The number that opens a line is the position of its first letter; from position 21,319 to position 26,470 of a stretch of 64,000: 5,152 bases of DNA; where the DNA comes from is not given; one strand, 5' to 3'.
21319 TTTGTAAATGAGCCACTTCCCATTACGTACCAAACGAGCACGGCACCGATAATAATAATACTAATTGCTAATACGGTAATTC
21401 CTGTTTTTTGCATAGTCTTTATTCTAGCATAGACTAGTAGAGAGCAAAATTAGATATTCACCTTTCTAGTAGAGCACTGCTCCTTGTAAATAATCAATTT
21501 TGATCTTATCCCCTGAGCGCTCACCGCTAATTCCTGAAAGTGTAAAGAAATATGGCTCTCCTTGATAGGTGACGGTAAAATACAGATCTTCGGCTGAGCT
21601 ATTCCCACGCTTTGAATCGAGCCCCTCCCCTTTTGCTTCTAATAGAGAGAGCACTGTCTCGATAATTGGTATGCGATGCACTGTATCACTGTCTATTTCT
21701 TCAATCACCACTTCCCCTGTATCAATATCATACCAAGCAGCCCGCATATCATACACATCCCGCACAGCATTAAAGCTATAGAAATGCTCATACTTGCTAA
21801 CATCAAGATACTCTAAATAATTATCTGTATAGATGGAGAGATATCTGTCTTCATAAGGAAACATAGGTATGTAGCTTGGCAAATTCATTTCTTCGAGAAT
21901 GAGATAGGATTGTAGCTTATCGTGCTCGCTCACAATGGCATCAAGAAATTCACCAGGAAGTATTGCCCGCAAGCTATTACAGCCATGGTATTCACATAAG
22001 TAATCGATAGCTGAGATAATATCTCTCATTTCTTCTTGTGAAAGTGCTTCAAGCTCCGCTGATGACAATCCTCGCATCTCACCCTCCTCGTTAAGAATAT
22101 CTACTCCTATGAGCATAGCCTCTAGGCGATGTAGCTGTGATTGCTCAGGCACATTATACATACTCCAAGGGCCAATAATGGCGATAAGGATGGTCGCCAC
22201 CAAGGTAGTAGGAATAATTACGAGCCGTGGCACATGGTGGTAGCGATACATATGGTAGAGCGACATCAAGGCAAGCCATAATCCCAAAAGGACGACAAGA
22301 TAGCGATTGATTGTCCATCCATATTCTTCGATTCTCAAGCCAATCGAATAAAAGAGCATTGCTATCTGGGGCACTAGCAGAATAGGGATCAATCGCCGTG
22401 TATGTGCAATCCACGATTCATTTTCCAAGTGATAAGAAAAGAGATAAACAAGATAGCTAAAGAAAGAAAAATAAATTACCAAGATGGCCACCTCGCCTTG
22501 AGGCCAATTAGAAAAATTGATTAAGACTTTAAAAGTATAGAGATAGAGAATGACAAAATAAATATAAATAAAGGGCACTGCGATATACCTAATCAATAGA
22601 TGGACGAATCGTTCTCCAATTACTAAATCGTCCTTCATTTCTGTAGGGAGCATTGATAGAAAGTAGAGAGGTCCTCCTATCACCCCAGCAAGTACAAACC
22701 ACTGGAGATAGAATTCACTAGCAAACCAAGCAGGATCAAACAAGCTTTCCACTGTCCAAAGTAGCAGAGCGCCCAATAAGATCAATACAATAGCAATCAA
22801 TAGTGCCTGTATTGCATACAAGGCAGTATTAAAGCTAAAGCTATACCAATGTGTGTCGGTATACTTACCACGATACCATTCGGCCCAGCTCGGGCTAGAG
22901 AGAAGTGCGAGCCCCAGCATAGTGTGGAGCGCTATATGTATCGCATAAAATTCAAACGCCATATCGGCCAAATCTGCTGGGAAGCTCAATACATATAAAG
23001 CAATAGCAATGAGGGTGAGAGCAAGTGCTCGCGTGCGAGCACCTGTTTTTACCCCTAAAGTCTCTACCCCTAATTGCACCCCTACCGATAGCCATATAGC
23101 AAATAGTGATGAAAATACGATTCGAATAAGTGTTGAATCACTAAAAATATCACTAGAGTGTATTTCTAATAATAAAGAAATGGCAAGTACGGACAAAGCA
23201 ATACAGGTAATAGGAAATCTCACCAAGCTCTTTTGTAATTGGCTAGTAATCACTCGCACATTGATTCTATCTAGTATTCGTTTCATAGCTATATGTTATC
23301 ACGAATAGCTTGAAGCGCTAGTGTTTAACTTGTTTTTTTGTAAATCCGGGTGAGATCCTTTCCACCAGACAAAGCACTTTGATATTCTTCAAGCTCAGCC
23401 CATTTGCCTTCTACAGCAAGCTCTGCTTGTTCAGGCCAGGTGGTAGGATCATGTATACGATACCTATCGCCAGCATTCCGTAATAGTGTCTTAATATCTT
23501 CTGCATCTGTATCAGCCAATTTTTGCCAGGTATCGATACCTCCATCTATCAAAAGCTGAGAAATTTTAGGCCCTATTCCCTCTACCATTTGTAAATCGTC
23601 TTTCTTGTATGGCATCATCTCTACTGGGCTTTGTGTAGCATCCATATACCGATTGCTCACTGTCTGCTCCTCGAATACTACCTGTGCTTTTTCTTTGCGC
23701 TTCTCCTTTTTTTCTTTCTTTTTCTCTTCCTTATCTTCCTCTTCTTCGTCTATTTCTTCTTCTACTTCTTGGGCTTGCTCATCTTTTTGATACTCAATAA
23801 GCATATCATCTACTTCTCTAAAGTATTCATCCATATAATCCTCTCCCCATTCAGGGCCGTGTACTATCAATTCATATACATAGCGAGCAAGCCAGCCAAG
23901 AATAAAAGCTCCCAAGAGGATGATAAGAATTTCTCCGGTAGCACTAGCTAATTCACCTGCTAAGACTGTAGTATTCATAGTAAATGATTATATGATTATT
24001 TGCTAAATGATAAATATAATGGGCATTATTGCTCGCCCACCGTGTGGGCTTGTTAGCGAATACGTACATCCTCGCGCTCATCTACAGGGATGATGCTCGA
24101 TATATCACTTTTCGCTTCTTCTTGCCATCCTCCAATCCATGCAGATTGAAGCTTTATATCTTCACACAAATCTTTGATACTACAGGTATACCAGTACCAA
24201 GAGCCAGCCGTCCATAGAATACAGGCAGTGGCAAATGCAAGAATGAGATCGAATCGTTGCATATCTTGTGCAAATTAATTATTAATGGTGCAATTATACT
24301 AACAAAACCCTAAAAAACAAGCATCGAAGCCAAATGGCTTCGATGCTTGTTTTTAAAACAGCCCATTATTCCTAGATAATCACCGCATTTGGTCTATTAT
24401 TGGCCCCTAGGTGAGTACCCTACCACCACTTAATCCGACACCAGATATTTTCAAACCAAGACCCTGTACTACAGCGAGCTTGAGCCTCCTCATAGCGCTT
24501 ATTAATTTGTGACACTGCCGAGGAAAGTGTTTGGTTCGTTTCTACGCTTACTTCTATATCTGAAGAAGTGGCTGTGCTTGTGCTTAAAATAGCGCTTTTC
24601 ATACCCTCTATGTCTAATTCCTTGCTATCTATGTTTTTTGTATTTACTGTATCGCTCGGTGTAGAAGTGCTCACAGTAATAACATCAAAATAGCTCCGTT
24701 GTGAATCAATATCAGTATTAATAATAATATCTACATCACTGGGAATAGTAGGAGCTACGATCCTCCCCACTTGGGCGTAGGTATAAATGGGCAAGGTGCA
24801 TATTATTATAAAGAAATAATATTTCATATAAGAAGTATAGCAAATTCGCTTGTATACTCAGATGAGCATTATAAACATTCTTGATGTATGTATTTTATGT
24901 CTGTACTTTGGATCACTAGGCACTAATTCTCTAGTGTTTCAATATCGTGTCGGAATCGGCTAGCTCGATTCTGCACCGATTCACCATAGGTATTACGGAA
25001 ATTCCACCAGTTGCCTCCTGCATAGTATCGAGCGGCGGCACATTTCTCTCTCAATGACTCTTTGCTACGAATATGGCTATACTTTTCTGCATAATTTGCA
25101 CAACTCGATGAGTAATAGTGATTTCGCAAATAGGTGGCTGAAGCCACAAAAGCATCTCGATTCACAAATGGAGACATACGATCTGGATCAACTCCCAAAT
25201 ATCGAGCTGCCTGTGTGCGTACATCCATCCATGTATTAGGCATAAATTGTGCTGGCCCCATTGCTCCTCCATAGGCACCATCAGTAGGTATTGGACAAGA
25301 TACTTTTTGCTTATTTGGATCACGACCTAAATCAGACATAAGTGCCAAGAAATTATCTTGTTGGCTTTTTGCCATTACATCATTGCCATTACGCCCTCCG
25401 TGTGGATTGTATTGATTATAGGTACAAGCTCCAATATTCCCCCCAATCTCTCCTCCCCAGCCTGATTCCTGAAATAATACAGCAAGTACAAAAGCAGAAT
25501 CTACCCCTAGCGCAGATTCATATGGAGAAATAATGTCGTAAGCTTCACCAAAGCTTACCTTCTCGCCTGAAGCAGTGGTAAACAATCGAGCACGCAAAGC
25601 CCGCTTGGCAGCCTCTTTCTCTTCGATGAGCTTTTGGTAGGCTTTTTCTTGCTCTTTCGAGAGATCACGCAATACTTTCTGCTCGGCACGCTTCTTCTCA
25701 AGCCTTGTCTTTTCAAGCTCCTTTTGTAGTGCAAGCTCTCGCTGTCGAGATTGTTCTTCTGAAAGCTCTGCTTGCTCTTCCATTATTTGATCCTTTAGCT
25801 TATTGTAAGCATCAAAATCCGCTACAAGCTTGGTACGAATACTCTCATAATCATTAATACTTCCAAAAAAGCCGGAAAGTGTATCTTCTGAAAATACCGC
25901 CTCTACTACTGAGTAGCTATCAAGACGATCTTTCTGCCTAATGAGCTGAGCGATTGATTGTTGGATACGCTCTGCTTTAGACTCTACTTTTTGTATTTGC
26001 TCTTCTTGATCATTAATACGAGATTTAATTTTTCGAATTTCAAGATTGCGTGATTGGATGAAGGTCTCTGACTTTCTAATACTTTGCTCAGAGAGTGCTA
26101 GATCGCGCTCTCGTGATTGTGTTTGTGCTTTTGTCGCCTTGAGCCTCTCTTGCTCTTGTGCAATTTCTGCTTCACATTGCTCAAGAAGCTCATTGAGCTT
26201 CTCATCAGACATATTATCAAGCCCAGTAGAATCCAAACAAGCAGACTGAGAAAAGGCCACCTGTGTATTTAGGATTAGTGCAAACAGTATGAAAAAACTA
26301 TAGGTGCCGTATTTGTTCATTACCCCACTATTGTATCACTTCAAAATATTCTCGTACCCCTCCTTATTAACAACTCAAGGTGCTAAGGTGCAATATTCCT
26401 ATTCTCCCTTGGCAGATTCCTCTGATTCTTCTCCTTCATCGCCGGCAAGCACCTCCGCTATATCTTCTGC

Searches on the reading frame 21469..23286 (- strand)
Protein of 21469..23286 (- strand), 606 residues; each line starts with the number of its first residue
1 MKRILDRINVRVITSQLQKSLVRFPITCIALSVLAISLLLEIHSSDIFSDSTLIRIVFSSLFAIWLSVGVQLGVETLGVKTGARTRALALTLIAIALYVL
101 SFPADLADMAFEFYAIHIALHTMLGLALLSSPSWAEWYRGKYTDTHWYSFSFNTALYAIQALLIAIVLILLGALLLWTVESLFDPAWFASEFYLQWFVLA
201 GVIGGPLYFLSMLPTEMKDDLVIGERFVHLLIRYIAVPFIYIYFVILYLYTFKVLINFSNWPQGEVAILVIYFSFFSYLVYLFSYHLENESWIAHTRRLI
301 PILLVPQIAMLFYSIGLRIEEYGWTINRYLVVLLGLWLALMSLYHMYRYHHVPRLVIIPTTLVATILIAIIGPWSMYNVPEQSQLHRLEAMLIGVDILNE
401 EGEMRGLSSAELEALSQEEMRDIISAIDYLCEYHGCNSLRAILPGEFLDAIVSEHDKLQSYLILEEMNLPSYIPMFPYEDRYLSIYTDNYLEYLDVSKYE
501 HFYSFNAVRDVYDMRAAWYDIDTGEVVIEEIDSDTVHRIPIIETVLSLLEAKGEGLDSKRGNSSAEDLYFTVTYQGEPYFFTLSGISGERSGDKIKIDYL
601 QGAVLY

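Call 73: search_protein_families(library=pfam, proteins=[window:21469-23286:-], max_evalue=0.00001)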
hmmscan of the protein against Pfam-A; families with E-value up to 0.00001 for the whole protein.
window:21469-23286:- (606 aa): 1 family
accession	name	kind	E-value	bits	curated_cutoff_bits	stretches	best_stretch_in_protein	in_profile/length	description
PF13687.11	DUF4153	-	6.4e-10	39.2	27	1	72-386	36-343/373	Domain of unknown function (DUF4153)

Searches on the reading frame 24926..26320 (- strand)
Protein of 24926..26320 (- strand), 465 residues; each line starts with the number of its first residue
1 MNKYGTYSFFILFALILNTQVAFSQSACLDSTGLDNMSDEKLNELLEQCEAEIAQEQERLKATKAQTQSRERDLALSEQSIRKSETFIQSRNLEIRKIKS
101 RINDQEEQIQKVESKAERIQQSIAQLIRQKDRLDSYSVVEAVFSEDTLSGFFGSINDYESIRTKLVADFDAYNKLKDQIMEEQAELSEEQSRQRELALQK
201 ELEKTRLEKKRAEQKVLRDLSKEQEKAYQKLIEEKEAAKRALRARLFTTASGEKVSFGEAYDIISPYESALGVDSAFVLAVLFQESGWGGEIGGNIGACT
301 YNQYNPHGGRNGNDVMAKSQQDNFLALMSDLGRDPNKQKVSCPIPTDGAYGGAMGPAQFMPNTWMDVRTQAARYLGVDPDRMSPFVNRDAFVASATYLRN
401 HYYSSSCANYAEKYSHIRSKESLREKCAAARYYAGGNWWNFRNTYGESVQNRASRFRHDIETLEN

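Call 73: search_protein_families(library=pfam, proteins=[window:24926-26320:-], max_evalue=0.00001)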
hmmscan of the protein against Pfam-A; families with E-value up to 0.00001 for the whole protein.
window:24926-26320:- (465 aa): 1 family
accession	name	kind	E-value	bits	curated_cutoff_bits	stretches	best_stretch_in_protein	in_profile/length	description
PF13406.11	SLT_2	-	3.9e-07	30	24.3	1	257-405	70-203/292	Transglycosylase SLT domain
